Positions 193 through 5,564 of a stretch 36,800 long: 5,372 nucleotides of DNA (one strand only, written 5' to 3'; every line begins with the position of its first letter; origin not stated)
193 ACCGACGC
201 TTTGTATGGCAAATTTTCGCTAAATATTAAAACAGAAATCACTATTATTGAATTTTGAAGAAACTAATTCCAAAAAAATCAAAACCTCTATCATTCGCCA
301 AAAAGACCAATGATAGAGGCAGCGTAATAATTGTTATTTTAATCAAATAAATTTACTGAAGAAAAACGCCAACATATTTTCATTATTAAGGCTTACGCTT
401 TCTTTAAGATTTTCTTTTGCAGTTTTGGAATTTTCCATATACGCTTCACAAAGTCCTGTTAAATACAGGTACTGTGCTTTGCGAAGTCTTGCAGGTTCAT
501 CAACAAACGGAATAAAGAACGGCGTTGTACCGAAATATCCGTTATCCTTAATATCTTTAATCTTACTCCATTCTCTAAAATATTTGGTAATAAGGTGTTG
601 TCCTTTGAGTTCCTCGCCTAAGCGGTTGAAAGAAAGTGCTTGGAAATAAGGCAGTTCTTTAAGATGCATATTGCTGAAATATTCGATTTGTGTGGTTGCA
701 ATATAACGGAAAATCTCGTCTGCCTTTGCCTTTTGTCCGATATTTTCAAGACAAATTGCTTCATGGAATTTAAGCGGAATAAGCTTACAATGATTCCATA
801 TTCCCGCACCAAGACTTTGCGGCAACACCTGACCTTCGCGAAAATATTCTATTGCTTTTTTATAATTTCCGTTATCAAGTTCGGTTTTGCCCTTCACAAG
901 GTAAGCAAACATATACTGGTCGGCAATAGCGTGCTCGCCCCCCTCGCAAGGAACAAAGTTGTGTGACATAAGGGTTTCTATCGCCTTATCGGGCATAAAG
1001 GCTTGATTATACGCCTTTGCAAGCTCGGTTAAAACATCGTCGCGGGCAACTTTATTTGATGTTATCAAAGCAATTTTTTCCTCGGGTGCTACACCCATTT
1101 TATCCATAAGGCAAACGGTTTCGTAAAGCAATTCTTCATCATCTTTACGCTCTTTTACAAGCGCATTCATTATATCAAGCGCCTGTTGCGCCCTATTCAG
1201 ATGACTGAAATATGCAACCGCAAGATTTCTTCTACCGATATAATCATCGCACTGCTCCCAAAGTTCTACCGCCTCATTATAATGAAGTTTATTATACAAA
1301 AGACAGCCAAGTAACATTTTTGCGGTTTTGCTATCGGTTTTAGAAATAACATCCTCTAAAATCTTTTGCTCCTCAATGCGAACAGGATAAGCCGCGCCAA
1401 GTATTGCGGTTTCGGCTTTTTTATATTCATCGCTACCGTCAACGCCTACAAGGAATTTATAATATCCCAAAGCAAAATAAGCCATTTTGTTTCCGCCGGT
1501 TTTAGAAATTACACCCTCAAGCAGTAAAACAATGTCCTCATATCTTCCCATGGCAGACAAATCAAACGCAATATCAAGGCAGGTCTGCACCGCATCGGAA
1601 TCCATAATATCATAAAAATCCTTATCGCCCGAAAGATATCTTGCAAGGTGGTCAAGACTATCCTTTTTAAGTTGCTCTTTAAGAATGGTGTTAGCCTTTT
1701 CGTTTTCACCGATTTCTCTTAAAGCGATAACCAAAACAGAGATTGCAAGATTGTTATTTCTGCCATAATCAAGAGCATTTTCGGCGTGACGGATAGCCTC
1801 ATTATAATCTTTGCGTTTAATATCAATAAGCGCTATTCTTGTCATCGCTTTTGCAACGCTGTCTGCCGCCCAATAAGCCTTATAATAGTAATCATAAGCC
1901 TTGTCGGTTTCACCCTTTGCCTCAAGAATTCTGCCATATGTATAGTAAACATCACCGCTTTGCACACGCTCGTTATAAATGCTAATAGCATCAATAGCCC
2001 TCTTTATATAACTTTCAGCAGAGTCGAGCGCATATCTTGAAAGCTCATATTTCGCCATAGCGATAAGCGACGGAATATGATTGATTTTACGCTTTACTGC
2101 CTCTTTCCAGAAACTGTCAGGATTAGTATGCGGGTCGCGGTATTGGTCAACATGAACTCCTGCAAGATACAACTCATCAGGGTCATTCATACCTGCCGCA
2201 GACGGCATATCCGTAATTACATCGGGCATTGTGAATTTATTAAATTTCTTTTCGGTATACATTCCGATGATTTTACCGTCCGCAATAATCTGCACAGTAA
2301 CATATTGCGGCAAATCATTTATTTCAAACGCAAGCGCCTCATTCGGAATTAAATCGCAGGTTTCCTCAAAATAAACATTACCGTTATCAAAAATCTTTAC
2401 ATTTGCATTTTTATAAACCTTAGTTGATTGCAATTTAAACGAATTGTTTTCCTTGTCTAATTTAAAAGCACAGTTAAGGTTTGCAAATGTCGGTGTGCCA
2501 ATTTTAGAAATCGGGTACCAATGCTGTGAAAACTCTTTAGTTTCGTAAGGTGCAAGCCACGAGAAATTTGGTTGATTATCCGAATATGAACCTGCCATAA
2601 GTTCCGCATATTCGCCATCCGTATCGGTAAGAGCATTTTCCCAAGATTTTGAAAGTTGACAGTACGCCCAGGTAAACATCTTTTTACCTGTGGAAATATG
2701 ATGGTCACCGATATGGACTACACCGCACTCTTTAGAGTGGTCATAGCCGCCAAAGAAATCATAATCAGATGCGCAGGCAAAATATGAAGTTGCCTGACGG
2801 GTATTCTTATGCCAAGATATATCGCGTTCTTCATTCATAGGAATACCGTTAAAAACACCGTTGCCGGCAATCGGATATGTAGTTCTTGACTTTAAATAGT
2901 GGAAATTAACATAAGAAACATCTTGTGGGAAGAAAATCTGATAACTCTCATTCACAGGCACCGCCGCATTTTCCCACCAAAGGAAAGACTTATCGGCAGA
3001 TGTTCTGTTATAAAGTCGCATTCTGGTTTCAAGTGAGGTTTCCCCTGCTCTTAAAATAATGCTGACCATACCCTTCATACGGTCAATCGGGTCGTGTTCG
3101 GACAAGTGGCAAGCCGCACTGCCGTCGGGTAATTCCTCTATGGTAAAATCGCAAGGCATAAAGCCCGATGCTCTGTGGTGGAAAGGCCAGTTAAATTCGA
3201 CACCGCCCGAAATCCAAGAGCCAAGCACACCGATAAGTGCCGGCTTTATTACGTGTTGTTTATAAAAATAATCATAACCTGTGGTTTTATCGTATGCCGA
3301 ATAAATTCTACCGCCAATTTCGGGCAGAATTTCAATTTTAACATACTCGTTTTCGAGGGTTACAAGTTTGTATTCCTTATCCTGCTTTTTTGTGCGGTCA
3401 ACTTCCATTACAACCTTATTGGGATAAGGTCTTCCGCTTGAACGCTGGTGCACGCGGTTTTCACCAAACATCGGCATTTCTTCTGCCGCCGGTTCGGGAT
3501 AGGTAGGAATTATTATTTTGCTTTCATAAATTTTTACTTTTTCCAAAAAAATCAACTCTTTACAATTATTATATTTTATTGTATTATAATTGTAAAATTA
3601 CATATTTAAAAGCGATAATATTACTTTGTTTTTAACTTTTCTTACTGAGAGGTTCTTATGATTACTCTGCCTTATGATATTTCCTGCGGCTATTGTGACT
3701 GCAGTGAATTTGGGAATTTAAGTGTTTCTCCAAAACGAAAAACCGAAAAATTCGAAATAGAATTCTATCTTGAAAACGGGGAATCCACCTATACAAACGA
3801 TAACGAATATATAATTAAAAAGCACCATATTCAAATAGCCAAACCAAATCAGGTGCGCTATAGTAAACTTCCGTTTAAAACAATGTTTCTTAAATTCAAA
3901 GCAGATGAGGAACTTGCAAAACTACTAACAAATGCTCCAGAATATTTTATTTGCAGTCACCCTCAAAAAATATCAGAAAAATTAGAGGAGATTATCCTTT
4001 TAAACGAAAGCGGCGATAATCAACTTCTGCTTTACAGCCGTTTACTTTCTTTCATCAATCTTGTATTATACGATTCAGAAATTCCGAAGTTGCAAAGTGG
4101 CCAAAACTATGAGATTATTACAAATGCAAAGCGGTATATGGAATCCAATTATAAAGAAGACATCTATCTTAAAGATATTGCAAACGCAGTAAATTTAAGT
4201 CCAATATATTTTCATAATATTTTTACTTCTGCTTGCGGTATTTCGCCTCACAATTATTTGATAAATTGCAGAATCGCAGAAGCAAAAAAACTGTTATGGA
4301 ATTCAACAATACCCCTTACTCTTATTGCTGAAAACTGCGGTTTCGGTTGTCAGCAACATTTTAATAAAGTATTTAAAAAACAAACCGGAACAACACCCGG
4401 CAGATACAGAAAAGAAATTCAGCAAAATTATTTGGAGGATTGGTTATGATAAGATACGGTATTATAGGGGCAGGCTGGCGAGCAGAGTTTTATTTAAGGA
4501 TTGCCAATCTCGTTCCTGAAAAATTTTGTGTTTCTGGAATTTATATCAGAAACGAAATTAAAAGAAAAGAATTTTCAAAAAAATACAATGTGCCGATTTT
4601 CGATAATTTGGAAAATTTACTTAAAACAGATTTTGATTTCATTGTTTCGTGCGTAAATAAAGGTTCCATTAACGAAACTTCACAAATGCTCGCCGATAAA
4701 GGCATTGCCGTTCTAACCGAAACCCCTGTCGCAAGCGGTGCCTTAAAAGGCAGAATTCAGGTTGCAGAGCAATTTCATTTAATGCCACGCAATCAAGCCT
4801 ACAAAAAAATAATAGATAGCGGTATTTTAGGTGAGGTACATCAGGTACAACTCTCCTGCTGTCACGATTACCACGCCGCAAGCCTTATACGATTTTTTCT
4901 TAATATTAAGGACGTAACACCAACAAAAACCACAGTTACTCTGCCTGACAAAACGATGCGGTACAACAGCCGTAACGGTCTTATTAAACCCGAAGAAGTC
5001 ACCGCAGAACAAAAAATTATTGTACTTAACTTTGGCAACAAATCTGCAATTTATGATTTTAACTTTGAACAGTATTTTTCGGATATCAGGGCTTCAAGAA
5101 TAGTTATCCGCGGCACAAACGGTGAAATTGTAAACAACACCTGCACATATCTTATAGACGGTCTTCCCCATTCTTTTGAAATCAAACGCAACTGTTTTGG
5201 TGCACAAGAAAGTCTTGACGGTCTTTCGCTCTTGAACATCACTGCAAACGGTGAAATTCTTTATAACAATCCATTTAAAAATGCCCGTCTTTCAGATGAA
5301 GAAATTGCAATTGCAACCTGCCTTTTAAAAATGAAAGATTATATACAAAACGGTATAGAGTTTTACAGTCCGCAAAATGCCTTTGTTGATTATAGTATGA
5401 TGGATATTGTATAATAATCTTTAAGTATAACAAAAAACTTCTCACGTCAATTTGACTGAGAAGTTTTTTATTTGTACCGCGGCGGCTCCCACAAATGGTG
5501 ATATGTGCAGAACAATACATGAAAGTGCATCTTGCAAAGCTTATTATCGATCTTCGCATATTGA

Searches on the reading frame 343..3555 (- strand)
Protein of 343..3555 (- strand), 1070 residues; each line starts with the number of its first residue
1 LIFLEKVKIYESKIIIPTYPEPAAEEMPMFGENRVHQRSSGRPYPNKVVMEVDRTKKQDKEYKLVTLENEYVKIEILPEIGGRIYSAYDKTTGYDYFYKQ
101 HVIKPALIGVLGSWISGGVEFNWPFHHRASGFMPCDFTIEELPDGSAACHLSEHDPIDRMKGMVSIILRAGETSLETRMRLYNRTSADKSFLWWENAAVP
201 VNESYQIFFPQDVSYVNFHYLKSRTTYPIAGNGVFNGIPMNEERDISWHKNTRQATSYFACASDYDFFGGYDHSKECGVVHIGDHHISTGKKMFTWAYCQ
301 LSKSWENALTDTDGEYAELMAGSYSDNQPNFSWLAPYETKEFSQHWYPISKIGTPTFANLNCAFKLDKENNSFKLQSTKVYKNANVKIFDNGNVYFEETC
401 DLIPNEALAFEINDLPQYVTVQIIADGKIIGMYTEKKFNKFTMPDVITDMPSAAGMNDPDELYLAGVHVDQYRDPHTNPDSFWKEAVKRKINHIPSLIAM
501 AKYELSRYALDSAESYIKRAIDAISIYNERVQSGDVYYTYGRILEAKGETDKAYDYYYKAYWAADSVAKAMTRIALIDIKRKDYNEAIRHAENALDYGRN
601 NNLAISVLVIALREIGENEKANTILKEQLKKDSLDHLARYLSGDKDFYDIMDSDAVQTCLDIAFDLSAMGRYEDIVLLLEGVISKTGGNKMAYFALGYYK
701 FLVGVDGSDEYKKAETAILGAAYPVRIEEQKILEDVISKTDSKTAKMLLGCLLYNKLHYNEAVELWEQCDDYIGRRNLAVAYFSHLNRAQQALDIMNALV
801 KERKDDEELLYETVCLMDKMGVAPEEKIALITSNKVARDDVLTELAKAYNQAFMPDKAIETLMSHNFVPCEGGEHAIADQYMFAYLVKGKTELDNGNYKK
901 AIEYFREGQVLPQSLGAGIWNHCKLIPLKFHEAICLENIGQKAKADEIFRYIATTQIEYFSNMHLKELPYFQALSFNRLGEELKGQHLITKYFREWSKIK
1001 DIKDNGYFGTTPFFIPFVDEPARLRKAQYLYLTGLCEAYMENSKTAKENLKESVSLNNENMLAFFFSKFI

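Call 6: search_protein_families(library=pfam, proteins=[window:343-3555:-], max_evalue=0.01)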
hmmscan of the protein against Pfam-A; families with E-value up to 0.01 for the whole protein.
window:343-3555:- (1070 aa): 13 families
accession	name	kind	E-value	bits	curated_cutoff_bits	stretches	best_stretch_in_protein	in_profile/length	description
PF17128.10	DUF5107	-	1.5e-56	192.1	24.4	1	49-349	11-310/310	Domain of unknown function (DUF5107)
PF07719.23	TPR_2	-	3.4e-09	36.5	27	0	568-600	1-33/34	Tetratricopeptide repeat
PF13428.12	TPR_14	-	7.2e-09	35.9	23.5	0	884-914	3-34/44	Tetratricopeptide repeat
PF13424.12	TPR_12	-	2.2e-08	34.6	30.1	0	510-561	19-72/77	Tetratricopeptide repeat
PF14559.12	TPR_19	-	2.2e-07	31.6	25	1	580-635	3-58/68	Tetratricopeptide repeat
PF13181.12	TPR_8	-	0.00027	21.3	25.7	0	884-907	3-26/34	Tetratricopeptide repeat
PF13432.12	TPR_16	-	0.00038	21.3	32.7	0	884-907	33-56/65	Tetratricopeptide repeat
PF13174.12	TPR_6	-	0.00042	21.2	26.3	0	778-802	6-29/33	Tetratricopeptide repeat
PF13374.12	TPR_10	-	0.00065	20.1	27.5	0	567-596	1-30/42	Tetratricopeptide repeat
PF13176.12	TPR_7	-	0.0014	19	27.9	0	541-562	6-27/36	Tetratricopeptide repeat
PF25064.1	ARM_TT21_5th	-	0.0015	19.3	27.8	0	574-632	7-65/117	TT21 fifth ARM repeats domain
PF00515.34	TPR_1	-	0.0017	18.6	27.8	0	884-907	3-26/34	Tetratricopeptide repeat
PF20308.4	TPR-S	-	0.0035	18.3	27.6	0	759-817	2-57/102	Tetratricopeptide Repeats-Sensor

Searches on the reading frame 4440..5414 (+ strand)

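Call 6: search_protein_families(library=pfam, proteins=[window:4440-5414:+], max_evalue=0.01)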
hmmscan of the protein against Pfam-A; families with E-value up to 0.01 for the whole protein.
window:4440-5414:+ (324 aa): 2 families
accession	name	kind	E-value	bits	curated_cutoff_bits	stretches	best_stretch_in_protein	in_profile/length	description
PF01408.29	GFO_IDH_MocA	-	3.2e-10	41.2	24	1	4-99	1-97/120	Oxidoreductase family, NAD-binding Rossmann fold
PF22725.1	GFO_IDH_MocA_C3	-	0.0094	16.4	27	0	119-146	2-29/124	GFO/IDH/MocA C-terminal domain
